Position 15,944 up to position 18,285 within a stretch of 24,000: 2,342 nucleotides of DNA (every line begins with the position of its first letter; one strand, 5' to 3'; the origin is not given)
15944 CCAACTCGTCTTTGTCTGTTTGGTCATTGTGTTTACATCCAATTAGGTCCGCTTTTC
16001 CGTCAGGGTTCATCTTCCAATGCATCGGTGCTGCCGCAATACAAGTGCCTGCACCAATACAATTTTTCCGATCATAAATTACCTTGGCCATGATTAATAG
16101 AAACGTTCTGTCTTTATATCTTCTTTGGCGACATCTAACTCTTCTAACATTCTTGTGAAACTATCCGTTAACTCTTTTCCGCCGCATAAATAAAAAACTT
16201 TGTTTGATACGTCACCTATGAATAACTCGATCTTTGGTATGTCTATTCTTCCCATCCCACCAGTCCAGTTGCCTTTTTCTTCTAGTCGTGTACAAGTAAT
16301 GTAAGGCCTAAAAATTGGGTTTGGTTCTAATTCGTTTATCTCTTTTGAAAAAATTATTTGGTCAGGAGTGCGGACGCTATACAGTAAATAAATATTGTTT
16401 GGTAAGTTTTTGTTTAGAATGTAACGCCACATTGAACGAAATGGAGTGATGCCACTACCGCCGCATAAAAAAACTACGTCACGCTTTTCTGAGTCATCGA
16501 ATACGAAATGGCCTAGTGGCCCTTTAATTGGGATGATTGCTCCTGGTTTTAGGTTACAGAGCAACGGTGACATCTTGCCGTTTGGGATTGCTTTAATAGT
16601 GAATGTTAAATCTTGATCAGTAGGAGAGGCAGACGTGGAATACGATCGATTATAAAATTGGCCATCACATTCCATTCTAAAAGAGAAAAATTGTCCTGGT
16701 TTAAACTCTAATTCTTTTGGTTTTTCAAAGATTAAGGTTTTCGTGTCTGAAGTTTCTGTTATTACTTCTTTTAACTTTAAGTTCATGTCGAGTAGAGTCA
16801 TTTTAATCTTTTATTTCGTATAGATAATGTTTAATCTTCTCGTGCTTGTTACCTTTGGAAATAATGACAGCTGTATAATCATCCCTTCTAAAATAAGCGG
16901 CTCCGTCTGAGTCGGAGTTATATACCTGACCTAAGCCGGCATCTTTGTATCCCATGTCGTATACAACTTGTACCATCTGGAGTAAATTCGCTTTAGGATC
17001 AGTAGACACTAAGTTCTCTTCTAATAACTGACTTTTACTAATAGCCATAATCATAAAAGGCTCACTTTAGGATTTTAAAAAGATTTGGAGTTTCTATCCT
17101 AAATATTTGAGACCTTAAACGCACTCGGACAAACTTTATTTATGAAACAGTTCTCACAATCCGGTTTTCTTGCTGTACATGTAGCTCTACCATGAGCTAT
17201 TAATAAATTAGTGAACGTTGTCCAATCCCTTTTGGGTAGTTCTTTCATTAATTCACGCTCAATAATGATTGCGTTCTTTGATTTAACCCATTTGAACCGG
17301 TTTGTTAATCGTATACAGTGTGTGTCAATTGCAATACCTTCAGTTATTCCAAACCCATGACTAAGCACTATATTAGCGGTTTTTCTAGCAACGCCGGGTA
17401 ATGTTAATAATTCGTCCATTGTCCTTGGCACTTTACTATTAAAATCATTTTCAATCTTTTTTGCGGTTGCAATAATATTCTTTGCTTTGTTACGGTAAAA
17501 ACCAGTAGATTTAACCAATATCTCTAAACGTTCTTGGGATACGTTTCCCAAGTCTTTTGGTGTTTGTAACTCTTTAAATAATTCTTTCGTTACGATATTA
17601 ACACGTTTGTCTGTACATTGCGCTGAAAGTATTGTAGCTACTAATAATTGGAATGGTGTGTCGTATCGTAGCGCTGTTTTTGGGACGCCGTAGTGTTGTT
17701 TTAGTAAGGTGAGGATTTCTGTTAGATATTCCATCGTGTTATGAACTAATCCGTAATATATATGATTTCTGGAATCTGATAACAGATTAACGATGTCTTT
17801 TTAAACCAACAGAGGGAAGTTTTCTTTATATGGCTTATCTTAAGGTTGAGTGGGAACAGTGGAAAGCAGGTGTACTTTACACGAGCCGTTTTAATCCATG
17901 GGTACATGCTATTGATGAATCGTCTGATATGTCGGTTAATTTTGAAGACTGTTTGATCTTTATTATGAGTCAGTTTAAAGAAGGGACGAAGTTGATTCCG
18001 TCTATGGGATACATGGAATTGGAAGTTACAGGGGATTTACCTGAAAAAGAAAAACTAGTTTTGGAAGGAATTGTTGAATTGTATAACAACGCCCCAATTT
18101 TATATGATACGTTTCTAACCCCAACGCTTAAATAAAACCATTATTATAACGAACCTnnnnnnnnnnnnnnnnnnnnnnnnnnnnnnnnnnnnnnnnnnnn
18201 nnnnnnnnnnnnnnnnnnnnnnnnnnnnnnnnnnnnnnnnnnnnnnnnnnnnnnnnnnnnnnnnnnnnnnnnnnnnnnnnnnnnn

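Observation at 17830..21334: Uncharacterised seven-gene cluster built around a MinD/ParA ATPase, with an HTH protein and two tandem paralog pairs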

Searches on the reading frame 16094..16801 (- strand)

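Call 10: search_protein_families(library=pfam, proteins=[window:16094-16801:-], max_evalue=0.001)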
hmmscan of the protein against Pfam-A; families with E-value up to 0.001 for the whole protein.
window:16094-16801:- (235 aa): 3 families
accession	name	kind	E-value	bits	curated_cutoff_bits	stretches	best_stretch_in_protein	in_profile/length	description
PF00175.26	NAD_binding_1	-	5.2e-16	59.7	22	1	111-212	1-104/109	Oxidoreductase NAD-binding domain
PF00970.30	FAD_binding_6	-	1.4e-15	57.9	21.1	1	8-100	2-98/99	Oxidoreductase FAD-binding domain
PF08030.17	NAD_binding_6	-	4.1e-05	24.1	22.2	1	108-159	3-60/156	Ferric reductase NAD binding domain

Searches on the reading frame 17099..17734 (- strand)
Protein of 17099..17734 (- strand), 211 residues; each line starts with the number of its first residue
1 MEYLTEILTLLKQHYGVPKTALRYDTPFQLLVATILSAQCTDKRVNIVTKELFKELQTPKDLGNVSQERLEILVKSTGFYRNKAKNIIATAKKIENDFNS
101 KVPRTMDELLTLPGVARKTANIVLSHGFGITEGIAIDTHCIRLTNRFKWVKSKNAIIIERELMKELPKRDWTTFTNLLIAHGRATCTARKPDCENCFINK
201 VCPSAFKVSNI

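Call 10: search_protein_families(library=pfam, proteins=[window:17099-17734:-], max_evalue=0.001)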
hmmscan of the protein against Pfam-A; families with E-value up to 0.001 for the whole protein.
window:17099-17734:- (211 aa): 3 families
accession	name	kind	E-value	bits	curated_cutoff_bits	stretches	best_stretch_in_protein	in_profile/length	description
PF00730.31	HhH-GPD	-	3.2e-24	85.8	26.2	1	32-167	1-107/108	HhH-GPD superfamily base excision DNA repair protein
PF00633.29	HHH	-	1.5e-06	28.1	24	1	98-126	2-30/30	Helix-hairpin-helix motif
PF10576.14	EndIII_4Fe-2S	-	1.4e-05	25.7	20.5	1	186-202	1-17/17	Iron-sulfur binding domain of endonuclease III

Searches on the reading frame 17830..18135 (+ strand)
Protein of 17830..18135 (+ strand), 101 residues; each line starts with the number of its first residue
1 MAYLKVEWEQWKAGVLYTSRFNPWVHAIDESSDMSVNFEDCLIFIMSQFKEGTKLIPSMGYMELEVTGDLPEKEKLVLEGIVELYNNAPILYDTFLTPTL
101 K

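Call 4: search_protein_families(library=pfam, proteins=[window:17830-18135:+], max_evalue=1)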
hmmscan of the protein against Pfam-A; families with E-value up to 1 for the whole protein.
window:17830-18135:+ (101 aa): 0 families

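Call 5: search_protein_families(library=ncbifam, proteins=[window:17830-18135:+], max_evalue=1)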
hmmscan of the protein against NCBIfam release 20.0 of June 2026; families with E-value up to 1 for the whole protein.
window:17830-18135:+ (101 aa): 0 families

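Call 68: search_protein_families(library=padloc, proteins=[window:17830-18135:+], max_evalue=0.1)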
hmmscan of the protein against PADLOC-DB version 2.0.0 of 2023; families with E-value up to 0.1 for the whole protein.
window:17830-18135:+ (101 aa): 0 families

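Call 69: search_protein_families(library=phrogs, proteins=[window:17830-18135:+], max_evalue=0.1)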
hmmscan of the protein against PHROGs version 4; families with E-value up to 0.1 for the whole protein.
window:17830-18135:+ (101 aa): 0 families

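Call 80: list_cluster_members(proteins=[window:17830-18135:+, window:20449-20805:+, window:20945-21334:+])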
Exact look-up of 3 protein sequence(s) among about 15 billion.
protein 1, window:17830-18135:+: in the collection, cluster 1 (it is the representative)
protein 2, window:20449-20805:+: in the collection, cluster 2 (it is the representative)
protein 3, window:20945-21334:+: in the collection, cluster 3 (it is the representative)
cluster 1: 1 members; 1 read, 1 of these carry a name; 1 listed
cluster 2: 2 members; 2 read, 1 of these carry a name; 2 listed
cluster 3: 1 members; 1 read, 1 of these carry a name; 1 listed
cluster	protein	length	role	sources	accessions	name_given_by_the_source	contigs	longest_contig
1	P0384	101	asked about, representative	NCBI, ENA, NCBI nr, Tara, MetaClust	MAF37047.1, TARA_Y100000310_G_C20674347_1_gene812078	hypothetical protein CL622_08085 [archaeon] | hypothetical protein [archaeon] | strand:+ start:1161 stop:1466 length:306 start_codon:yes stop_codon:yes gene_type:complete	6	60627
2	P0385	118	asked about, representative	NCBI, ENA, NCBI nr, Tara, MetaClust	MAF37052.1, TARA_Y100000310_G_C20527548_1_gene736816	hypothetical protein CL622_08110 [archaeon] | hypothetical protein [archaeon] | strand:+ start:99 stop:455 length:357 start_codon:yes stop_codon:yes gene_type:complete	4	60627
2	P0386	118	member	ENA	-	-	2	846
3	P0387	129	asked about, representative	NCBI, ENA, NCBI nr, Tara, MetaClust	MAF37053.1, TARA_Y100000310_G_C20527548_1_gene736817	hypothetical protein CL622_08115 [archaeon] | hypothetical protein [archaeon] | strand:+ start:595 stop:984 length:390 start_codon:yes stop_codon:yes gene_type:complete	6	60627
